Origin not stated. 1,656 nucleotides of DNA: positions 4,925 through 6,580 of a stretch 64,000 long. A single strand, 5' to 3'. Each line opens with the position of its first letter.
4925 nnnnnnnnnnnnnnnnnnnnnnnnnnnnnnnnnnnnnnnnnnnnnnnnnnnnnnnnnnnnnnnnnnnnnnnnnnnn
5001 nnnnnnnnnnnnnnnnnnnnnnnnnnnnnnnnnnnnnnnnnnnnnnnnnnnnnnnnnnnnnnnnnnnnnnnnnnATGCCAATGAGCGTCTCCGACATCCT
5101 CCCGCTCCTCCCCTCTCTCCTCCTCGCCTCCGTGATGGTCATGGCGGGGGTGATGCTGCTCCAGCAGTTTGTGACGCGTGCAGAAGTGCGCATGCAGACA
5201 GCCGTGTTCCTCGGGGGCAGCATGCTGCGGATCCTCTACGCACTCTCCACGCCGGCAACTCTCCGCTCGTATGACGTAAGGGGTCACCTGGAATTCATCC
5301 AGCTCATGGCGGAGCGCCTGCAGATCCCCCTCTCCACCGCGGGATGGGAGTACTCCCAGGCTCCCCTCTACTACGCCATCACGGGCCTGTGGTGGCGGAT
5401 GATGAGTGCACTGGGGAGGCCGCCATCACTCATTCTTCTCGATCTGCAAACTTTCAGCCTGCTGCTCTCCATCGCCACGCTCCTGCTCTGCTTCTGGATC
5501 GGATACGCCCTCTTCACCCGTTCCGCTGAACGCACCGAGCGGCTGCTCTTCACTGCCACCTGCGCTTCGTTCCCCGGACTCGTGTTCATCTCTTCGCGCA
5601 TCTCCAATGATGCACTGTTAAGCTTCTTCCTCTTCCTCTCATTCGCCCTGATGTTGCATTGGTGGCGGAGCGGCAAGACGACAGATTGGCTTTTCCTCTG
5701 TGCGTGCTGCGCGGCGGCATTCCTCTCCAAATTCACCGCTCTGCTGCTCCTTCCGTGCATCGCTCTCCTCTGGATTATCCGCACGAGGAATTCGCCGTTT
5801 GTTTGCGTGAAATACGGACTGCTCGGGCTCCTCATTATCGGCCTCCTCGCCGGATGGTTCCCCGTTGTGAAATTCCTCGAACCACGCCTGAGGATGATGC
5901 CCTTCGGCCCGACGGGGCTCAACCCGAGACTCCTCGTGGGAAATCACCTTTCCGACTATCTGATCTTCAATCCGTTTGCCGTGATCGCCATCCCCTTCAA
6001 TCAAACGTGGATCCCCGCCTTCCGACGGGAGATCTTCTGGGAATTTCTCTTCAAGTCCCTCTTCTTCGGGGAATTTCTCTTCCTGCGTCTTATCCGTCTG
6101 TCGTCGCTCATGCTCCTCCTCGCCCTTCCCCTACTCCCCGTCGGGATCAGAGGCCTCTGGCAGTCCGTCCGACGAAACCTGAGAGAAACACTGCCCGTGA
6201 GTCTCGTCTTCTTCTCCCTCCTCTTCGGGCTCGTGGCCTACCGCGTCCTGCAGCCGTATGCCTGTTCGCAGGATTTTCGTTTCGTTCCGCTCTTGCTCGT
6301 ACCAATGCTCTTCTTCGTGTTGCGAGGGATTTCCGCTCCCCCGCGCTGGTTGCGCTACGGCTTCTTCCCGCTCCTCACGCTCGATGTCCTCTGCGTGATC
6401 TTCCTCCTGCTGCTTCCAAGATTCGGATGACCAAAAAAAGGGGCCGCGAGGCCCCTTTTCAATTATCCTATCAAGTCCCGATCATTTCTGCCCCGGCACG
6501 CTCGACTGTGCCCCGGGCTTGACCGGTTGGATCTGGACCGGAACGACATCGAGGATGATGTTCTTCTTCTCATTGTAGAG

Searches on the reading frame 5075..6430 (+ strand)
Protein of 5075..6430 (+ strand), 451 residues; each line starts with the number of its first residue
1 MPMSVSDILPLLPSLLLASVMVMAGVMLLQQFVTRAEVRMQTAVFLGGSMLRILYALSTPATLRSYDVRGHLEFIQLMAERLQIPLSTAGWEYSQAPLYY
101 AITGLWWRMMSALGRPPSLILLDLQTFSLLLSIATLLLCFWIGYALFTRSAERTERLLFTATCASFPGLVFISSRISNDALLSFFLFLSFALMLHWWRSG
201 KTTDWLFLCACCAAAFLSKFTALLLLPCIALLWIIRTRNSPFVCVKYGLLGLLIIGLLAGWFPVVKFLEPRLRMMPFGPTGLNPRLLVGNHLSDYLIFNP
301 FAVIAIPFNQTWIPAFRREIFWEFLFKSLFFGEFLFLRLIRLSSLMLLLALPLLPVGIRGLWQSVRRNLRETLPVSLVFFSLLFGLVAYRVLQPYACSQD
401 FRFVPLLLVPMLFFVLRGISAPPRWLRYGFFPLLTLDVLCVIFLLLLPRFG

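Call 46: search_protein_families(library=pfam, proteins=[window:5075-6430:+], max_evalue=0.001)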
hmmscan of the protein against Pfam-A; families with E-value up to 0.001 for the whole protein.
window:5075-6430:+ (451 aa): 1 family
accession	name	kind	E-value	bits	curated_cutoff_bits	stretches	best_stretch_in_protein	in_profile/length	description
PF13231.12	PMT_2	-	2.8e-07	31.3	26.1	1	129-257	25-152/160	Dolichyl-phosphate-mannose-protein mannosyltransferase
